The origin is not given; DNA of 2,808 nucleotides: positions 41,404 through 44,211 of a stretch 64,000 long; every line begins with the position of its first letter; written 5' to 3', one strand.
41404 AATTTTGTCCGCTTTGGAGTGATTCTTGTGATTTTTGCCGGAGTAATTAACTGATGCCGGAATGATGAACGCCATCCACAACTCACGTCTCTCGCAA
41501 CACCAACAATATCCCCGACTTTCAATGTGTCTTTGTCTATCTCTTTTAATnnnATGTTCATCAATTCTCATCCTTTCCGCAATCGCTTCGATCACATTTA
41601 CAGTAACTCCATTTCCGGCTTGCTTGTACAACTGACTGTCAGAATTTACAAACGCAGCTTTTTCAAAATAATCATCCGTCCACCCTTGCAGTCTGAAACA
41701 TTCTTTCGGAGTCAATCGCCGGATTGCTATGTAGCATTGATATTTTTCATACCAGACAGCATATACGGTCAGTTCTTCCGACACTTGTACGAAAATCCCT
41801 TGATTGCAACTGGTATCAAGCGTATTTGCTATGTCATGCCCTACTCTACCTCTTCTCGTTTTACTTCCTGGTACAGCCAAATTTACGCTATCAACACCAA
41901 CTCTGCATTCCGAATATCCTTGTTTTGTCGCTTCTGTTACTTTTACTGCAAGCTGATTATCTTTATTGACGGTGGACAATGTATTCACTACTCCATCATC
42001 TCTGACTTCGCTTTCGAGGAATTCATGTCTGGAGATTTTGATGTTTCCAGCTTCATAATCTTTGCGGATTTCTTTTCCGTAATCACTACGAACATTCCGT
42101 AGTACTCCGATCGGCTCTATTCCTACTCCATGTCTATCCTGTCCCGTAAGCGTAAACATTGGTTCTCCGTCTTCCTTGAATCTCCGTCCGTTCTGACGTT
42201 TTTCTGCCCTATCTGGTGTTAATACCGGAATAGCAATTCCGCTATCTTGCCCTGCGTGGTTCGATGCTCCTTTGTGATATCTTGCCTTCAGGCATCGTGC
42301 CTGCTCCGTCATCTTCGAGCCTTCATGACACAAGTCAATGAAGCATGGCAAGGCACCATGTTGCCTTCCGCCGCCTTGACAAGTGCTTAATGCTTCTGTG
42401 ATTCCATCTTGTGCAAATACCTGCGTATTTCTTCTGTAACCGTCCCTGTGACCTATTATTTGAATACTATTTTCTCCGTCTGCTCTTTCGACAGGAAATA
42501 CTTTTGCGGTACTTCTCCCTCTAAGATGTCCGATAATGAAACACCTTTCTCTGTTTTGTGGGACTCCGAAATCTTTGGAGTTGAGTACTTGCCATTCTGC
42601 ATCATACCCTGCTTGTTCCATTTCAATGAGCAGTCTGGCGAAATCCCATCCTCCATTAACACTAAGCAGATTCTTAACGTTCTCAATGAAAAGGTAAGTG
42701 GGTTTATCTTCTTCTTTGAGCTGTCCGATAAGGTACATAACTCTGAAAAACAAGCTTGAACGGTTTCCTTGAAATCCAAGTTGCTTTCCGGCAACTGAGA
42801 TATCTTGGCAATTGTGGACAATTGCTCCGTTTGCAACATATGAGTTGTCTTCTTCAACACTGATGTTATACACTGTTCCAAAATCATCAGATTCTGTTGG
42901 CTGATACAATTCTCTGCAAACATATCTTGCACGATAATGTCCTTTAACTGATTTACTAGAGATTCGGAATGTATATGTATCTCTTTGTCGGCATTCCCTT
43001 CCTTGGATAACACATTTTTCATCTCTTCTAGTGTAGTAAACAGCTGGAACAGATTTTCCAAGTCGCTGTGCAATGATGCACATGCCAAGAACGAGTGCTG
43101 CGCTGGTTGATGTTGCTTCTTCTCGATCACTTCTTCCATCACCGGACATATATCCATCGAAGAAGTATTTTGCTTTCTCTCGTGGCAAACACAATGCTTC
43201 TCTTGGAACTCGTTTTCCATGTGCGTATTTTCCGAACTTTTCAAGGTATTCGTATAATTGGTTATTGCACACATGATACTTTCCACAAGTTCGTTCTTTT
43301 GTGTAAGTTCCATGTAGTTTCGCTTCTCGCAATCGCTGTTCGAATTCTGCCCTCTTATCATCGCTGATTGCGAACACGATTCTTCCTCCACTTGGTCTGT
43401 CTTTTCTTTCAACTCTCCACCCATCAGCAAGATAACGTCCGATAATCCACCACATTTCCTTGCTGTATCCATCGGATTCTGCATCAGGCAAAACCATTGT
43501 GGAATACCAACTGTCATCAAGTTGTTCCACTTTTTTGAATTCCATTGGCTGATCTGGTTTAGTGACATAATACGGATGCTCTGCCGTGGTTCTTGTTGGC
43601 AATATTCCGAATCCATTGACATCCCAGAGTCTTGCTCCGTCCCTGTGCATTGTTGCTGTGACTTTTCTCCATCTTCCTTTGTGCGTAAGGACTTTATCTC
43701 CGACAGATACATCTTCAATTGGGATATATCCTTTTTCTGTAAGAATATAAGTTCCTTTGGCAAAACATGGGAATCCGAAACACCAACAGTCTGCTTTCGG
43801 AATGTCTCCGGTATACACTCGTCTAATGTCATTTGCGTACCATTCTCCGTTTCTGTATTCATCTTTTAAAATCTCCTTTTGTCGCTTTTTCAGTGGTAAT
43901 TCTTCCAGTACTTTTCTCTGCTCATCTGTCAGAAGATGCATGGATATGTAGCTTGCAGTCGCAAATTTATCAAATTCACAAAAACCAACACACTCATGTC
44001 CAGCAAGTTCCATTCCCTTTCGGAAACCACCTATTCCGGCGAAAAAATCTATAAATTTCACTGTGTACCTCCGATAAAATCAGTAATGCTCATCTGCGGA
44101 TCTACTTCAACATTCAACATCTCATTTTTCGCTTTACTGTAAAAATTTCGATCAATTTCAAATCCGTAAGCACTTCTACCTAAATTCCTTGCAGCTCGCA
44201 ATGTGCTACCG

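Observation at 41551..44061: Cytosine-5 DNA methyltransferase split by a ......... intein exactly within the catalytic PCQ motif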

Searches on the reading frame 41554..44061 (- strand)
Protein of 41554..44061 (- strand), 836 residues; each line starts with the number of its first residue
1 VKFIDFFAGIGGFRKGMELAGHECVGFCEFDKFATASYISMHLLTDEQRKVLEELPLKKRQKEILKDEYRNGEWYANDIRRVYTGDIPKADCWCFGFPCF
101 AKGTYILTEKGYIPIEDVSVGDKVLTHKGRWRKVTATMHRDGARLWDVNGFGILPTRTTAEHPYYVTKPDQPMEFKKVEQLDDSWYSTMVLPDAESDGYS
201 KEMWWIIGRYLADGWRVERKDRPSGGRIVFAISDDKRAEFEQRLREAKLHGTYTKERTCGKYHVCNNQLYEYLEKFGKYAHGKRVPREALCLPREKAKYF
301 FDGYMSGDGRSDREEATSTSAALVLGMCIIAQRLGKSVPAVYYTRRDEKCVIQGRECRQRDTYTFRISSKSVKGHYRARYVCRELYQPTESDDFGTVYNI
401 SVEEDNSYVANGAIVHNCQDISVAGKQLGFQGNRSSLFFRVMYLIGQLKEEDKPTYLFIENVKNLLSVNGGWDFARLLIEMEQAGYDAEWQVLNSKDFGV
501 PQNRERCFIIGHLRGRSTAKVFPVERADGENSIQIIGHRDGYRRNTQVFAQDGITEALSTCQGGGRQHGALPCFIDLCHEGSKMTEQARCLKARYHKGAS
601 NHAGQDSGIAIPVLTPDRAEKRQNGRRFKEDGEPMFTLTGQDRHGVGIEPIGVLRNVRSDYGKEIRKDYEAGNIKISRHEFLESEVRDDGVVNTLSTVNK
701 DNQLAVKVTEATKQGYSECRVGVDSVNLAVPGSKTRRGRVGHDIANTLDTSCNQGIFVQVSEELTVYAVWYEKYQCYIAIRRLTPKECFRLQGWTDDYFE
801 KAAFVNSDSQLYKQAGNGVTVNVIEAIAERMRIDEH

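Call 4: search_protein_families(library=pfam, proteins=[window:41554-44061:-], max_evalue=0.1)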
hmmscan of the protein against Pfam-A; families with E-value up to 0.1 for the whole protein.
window:41554-44061:- (836 aa): 4 families
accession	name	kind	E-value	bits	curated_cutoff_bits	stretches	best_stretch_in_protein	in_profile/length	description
PF00145.23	DNA_methylase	-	1.2e-54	186.4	22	3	418-521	71-174/324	C-5 cytosine-specific DNA methylase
PF13403.11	Hint_2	-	5.3e-09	37.1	28.4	1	98-141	1-44/147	Hint domain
PF05203.21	Hom_end_hint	-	3.6e-05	24.3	32.1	1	99-149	1-51/228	Hom_end-associated Hint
PF14890.11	Intein_splicing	-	0.00042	20.6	35.8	1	380-417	118-155/155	Intein splicing domain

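Call 5: search_protein_families(library=ncbifam, proteins=[window:41554-44061:-], max_evalue=0.1)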
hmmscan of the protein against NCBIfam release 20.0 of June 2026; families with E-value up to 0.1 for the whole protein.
window:41554-44061:- (836 aa): 5 families
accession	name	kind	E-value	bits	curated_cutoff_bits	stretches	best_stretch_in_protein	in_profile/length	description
TIGR00675.1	dcm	superfamily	1e-59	202.9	100.65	3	418-831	70-329/329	DNA (cytosine-5-)-methyltransferase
NF007772.0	PRK10458.1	subfamily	1.5e-23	83.1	710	3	2-99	90-179/472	DNA cytosine methylase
TIGR01443.1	intein_Cterm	domain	1.3e-07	31.6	15.6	1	397-418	2-24/24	intein C-terminal splicing region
NF011303.0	PRK14715.1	equivalog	9.5e-06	22.9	1585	1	205-311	1122-1228/1627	DNA-directed DNA polymerase II large subunit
NF011491.0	PRK14898.1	equivalog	0.0048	15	783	1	263-351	303-393/860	DNA-directed RNA polymerase subunit A''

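Call 6: find_homologous_proteins(query=window:41554-44061:-)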
Query window:41554-44061:- (836 aa): 3712 proteins with E <= 0.001 among 8000 candidates; the best 120 are listed.
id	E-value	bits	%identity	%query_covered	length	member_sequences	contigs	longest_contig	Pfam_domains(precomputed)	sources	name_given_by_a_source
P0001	0.0e+0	1971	100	100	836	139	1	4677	PF00145.24,PF13403.12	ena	-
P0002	0.0e+0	1962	100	100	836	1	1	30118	PF00145.24,PF13403.12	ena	-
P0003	0.0e+0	1849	94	100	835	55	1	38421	PF00145.24,PF13403.12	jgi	jgi:DNA (cytosine-5)-methyltransferase 1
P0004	0.0e+0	1822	93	100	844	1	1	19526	PF00145.24,PF13403.12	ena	-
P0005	0.0e+0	1819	87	100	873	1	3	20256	PF00145.24,PF13403.12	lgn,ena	-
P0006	0.0e+0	1818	87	100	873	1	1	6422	PF00145.24,PF13403.12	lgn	-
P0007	0.0e+0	1815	87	100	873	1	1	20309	PF00145.24,PF05203.22,PF13403.12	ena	-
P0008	0.0e+0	1804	90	100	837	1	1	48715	PF00145.24,PF13403.12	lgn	-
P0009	0.0e+0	1804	90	100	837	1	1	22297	PF00145.24,PF13403.12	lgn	-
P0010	0.0e+0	1803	90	100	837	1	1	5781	PF00145.24,PF13403.12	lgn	-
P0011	0.0e+0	1801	90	100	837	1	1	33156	PF00145.24,PF05203.22,PF13403.12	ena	-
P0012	0.0e+0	1800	89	100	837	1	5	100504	PF00145.24,PF05203.22,PF13403.12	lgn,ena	-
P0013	0.0e+0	1799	87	100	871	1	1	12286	PF00145.24,PF13403.12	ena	-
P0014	0.0e+0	1798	90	100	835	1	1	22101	PF00145.24,PF13403.12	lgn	-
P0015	0.0e+0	1798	90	100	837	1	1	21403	PF00145.24,PF13403.12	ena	-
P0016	0.0e+0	1797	89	100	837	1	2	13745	PF00145.24,PF13403.12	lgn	-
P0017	0.0e+0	1796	89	100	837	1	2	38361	PF00145.24,PF05203.22,PF13403.12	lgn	-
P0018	0.0e+0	1795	89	100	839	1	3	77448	PF00145.24,PF13403.12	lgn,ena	-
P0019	0.0e+0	1794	89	100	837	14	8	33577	PF00145.24,PF13403.12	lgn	-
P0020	0.0e+0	1794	89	100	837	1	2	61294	PF00145.24,PF13403.12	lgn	-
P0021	0.0e+0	1792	89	100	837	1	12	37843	PF00145.24,PF05203.22,PF13403.12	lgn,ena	-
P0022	0.0e+0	1786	89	100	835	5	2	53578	PF00145.24,PF13403.12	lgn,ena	-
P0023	0.0e+0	1781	86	100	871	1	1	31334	PF00145.24,PF05203.22,PF13403.12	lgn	-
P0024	0.0e+0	1777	86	100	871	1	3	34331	PF00145.24,PF05203.22,PF13403.12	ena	-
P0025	0.0e+0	1777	86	100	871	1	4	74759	PF00145.24,PF13403.12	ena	-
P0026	0.0e+0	1768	90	98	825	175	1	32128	PF00145.24,PF05203.22,PF13403.12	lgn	-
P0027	0.0e+0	1766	86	100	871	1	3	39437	PF00145.24,PF13403.12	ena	-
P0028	0.0e+0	1764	90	98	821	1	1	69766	PF00145.24,PF05203.22,PF13403.12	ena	-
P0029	0.0e+0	1763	89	98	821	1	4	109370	PF00145.24,PF05203.22,PF13403.12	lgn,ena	-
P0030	0.0e+0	1762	89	98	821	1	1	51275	PF00145.24,PF13403.12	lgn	-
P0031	0.0e+0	1760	85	100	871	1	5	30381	PF00145.24,PF13403.12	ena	-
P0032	0.0e+0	1759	85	100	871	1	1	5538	PF00145.24,PF13403.12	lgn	-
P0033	0.0e+0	1753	89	98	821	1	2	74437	PF00145.24,PF05203.22,PF13403.12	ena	-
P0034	0.0e+0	1751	89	98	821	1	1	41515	PF00145.24,PF13403.12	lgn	-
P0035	0.0e+0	1750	85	100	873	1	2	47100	PF00145.24,PF13403.12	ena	-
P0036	0.0e+0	1726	85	100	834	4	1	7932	PF00145.24,PF13403.12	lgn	-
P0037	0.0e+0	1723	87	95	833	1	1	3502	PF00145.24,PF13403.12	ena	-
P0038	0.0e+0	1720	87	100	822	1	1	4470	PF00145.24,PF13403.12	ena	-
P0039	0.0e+0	1714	85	100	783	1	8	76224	PF00145.24,PF13403.12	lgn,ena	-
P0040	0.0e+0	1710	88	100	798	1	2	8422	PF00145.24,PF13403.12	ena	-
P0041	0.0e+0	1707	85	100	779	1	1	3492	PF00145.24,PF13403.12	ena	-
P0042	0.0e+0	1703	87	100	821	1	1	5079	PF00145.24,PF13403.12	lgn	-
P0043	0.0e+0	1694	86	100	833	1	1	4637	PF00145.24,PF13403.12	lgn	-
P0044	0.0e+0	1690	89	94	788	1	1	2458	PF00145.24,PF13403.12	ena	-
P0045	0.0e+0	1687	87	98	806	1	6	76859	PF00145.24,PF13403.12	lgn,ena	-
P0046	0.0e+0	1684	83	100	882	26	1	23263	PF00145.24,PF13403.12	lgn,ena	-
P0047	0.0e+0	1684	87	100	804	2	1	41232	PF00145.24,PF13403.12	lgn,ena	-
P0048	0.0e+0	1678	83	100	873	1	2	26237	PF00145.24,PF13403.12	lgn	-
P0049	0.0e+0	1677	83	100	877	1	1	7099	PF00145.24,PF05203.22,PF13403.12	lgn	-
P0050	0.0e+0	1677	83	100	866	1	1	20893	PF00145.24,PF13403.12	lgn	-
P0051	0.0e+0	1677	83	100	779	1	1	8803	PF00145.24,PF13403.12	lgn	-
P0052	0.0e+0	1676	85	100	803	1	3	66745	PF00145.24,PF13403.12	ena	-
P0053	0.0e+0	1676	84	100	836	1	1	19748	PF00145.24,PF13403.12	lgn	-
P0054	0.0e+0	1675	83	100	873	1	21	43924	PF00145.24,PF13403.12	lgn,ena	-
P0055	0.0e+0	1675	83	100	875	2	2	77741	PF00145.24,PF13403.12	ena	-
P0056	0.0e+0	1674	82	100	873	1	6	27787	PF00145.24,PF13403.12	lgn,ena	-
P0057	0.0e+0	1674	83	100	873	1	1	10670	PF00145.24,PF13403.12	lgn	-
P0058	0.0e+0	1674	83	100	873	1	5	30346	PF00145.24,PF13403.12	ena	-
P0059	0.0e+0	1673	83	100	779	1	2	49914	PF00145.24,PF13403.12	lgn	-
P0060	0.0e+0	1673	83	100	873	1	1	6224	PF00145.24,PF13403.12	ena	-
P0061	0.0e+0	1673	83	100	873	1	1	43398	PF00145.24,PF13403.12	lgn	-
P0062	0.0e+0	1673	83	100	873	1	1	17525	PF00145.24,PF13403.12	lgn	-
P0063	0.0e+0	1672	83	100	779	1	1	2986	PF00145.24,PF13403.12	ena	-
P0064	0.0e+0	1672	82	100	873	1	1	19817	PF00145.24,PF13403.12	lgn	-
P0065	0.0e+0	1672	83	100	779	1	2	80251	PF00145.24,PF13403.12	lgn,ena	-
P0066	0.0e+0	1672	83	100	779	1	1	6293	PF00145.24,PF13403.12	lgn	-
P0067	0.0e+0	1671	83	100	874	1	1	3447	PF00145.24,PF13403.12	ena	-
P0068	0.0e+0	1671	82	100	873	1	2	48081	PF00145.24,PF13403.12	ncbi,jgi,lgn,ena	jgi:DNA (cytosine-5)-methyltransferase 1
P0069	0.0e+0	1670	83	100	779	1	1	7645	PF00145.24,PF13403.12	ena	-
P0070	0.0e+0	1670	82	100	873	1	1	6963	PF00145.24,PF13403.12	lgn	-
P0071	0.0e+0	1669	83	100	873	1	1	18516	PF00145.24,PF13403.12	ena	-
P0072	0.0e+0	1669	83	100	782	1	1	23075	PF00145.24,PF13403.12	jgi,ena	jgi:DNA (cytosine-5)-methyltransferase 1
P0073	0.0e+0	1669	81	100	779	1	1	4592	PF00145.24,PF05203.22,PF13403.12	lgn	-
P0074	0.0e+0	1668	83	100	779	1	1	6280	PF00145.24,PF13403.12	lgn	-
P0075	0.0e+0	1667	85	100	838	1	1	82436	PF00145.24,PF13403.12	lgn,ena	-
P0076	0.0e+0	1666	82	100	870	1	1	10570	PF00145.24,PF13403.12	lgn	-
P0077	0.0e+0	1666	82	100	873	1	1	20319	PF00145.24,PF13403.12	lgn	-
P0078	0.0e+0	1666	82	100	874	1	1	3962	PF00145.24,PF13403.12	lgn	-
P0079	0.0e+0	1665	82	100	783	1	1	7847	PF00145.24,PF05203.22,PF13403.12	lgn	-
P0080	0.0e+0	1665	84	100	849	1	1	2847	PF00145.24,PF13403.12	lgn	-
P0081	0.0e+0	1662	82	100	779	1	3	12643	PF00145.24,PF13403.12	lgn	-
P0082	0.0e+0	1662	82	100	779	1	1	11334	PF00145.24,PF13403.12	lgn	-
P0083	0.0e+0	1662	82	100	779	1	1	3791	PF00145.24,PF13403.12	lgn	-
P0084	0.0e+0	1662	82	100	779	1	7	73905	PF00145.24,PF13403.12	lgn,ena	-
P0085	0.0e+0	1661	81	100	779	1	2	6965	PF00145.24,PF13403.12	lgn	-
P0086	0.0e+0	1661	81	100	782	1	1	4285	PF00145.24,PF13403.12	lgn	-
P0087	0.0e+0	1660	85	100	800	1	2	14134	PF00145.24,PF13403.12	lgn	-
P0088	0.0e+0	1659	82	100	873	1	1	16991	PF00145.24,PF13403.12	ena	-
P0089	0.0e+0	1658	84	100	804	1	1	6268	PF00145.24,PF13403.12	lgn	-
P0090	0.0e+0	1657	82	100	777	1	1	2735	PF00145.24,PF13403.12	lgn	-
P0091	0.0e+0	1657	81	100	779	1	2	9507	PF00145.24,PF13403.12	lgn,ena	-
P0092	0.0e+0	1656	82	100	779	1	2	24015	PF00145.24,PF13403.12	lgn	-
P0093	0.0e+0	1656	85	100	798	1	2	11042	PF00145.24,PF13403.12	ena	-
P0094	0.0e+0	1655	82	100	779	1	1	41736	PF00145.24,PF05203.22,PF13403.12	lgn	-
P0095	0.0e+0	1655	82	100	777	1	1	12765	PF00145.24,PF13403.12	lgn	-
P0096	0.0e+0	1655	84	100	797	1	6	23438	PF00145.24,PF05203.22,PF13403.12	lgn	-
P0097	0.0e+0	1655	82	100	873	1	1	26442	PF00145.24,PF13403.12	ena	-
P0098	0.0e+0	1654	84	100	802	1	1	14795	PF00145.24,PF13403.12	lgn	-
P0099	0.0e+0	1651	85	100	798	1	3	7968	PF00145.24,PF13403.12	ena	-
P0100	0.0e+0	1641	90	83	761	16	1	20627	PF00145.24,PF13403.12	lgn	-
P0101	0.0e+0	1638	82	98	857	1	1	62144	PF00145.24,PF13403.12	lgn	-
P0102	0.0e+0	1634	82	98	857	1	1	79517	PF00145.24,PF13403.12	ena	-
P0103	0.0e+0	1628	92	78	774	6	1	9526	PF00145.24,PF13403.12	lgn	-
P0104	0.0e+0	1628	84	100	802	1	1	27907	PF00145.24,PF05203.22,PF13403.12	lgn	-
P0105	0.0e+0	1623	80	100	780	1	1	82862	PF00145.24,PF13403.12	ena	-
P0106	0.0e+0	1622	84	98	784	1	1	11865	PF00145.24,PF13403.12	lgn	-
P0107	0.0e+0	1621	92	78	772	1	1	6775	PF00145.24,PF13403.12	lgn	-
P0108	0.0e+0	1620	78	100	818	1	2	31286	PF00145.24,PF13403.12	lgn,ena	-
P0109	0.0e+0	1620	81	98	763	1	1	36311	PF00145.24,PF13403.12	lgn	-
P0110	0.0e+0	1620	83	100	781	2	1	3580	PF00145.24,PF13403.12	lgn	-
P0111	0.0e+0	1617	80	100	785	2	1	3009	PF00145.24,PF13403.12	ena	-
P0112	0.0e+0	1612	92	78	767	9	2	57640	PF00145.24,PF05203.22,PF13403.12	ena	-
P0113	0.0e+0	1593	92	79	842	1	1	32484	PF00145.24,PF13403.12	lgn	-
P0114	0.0e+0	1591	83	100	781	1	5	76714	PF00145.24,PF05203.22,PF13403.12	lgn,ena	-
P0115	0.0e+0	1587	80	100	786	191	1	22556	PF00145.24,PF13403.12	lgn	-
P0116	0.0e+0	1584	83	98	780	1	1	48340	PF00145.24,PF13403.12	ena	-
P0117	0.0e+0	1582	80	98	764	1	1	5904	PF00145.24,PF13403.12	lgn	-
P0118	0.0e+0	1581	80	98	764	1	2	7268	PF00145.24,PF13403.12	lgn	-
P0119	0.0e+0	1581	82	100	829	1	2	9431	PF00145.24,PF13403.12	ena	-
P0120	0.0e+0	1579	82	100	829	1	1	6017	PF00145.24,PF13403.12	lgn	-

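Call 34: find_related_loci(query=window:41554-44061:-, collection=genome_contigs, flank=6000)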
Query window:41554-44061:- (836 aa) in genome_contigs; peptide patterns used: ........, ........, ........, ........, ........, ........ (x = any residue, [..] = any of these).
56 stretches matched a pattern; 26 encode a relative of the query (tblastn E <= 1e-3); 26 distinct loci.
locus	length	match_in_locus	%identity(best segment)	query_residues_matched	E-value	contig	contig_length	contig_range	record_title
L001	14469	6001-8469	46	1-833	0e+0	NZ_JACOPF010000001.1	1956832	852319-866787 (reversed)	Mediterraneibacter hominis strain NSJ-55 DNA.506_ctg0001, whole genome shotgun sequence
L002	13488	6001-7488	55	1-832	3e-144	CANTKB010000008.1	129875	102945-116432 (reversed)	MAG TPA_asm: uncultured Blautia sp. isolate SRR15633990_bin.12_metawrap_v1.3_MAG genome assembly, contig: NODE.81_length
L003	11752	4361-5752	56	1-834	1e-141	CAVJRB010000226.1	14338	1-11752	bacterium isolate H07676-L1_cleanbin_000076 genome assembly, contig: Spades_H07676-L1_contig_3561, whole genome shotgun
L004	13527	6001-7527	54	1-833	2e-138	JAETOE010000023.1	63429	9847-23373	MAG: Roseburia hominis isolate S12_Bin1 scaffold_678, whole genome shotgun sequence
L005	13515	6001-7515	51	1-831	4e-129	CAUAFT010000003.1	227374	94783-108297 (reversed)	MAG TPA_asm: uncultured Lachnospiraceae bacterium isolate ERR9578275_bin.26_MetaWRAP_v1.3_MAG genome assembly, contig: E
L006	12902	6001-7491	52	1-831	3e-128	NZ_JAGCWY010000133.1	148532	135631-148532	MAG: Ruminococcus sp. isolate RGIG10198 Yak_Rumen-5__c1916389, whole genome shotgun sequence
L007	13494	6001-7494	47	1-833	1e-120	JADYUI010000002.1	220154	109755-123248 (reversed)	Roseburia hominis strain An869 An869_NODE_2_length_220154_cov_25.503201_pilon, whole genome shotgun sequence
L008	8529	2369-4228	46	1-835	2e-116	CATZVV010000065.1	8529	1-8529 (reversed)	MAG TPA_asm: uncultured Lachnoclostridium sp. isolate ERR9762675_bin.24_MetaWRAP_v1.3_MAG genome assembly, contig: ERZ18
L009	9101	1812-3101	49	1-831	5e-109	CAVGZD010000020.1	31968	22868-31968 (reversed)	Lachnospiraceae bacterium isolate H07636-L1_cleanbin_000007 genome assembly, contig: Spades_H07636-L1_contig_610, whole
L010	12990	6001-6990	65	1-648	8e-95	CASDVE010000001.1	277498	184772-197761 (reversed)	uncultured Eubacteriales bacterium isolate A18_L2_319319_idba_bin.24 genome assembly, contig: A18_L2_319319_idba_bin.24.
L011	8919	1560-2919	63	1-828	1e-77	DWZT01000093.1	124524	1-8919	MAG TPA_asm: Candidatus Mediterraneibacter cottocaccae isolate CHK192-87 CHK192__C145407_L124524_SAMEA5754836, whole gen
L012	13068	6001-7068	55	1-831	4e-69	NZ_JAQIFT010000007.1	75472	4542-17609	Holtiella tumoricola strain CC70A CC70.00007, whole genome shotgun sequence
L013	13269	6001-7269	38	1-828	2e-63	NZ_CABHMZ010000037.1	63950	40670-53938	Streptococcus constellatus isolate Streptococcus_constellatus_SS_Bg39, whole genome shotgun sequence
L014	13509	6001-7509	45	1-831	3e-106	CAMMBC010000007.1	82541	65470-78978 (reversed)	MAG: uncultured Ruminococcus sp. isolate ERR4304450_bin.54_MetaWRAP_v1.1_MAG genome assembly, contig: NODE_326_length_82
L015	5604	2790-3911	47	1-832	7e-56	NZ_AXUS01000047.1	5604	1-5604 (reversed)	Clostridioides mangenotii TR Contig_311, whole genome shotgun sequence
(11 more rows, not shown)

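Call 35: find_related_loci(query=window:41554-44061:-, collection=viral_contigs, flank=6000)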
Query window:41554-44061:- (836 aa) in viral_contigs; peptide patterns used: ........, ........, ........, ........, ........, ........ (x = any residue, [..] = any of these).
490 stretches matched a pattern; 474 encode a relative of the query (tblastn E <= 1e-3); the best 80 are kept; 80 distinct loci.
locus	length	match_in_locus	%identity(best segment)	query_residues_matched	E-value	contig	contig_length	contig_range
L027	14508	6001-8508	94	1-836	0e+0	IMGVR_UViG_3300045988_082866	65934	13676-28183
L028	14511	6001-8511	96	1-836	0e+0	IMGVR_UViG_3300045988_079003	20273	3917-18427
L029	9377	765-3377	86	1-834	0e+0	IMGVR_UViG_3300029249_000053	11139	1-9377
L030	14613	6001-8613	86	1-834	0e+0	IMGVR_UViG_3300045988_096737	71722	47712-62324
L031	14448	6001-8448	87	1-834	0e+0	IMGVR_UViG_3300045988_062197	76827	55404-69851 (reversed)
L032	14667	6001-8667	82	1-834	0e+0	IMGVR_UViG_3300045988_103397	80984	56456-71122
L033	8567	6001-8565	86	1-818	0e+0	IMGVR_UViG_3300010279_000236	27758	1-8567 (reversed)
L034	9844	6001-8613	86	1-834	0e+0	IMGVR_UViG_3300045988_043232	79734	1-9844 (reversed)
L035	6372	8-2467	86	52-834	0e+0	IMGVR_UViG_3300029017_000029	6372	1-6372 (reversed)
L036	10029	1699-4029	86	1-834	0e+0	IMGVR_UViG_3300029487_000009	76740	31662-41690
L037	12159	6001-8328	83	1-833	0e+0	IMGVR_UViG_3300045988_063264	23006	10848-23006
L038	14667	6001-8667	75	1-833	0e+0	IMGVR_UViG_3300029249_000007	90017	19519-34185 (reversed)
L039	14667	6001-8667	75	1-833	0e+0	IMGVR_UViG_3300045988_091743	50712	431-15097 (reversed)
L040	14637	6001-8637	74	1-833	0e+0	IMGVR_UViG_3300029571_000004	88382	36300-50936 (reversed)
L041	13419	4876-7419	77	1-833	0e+0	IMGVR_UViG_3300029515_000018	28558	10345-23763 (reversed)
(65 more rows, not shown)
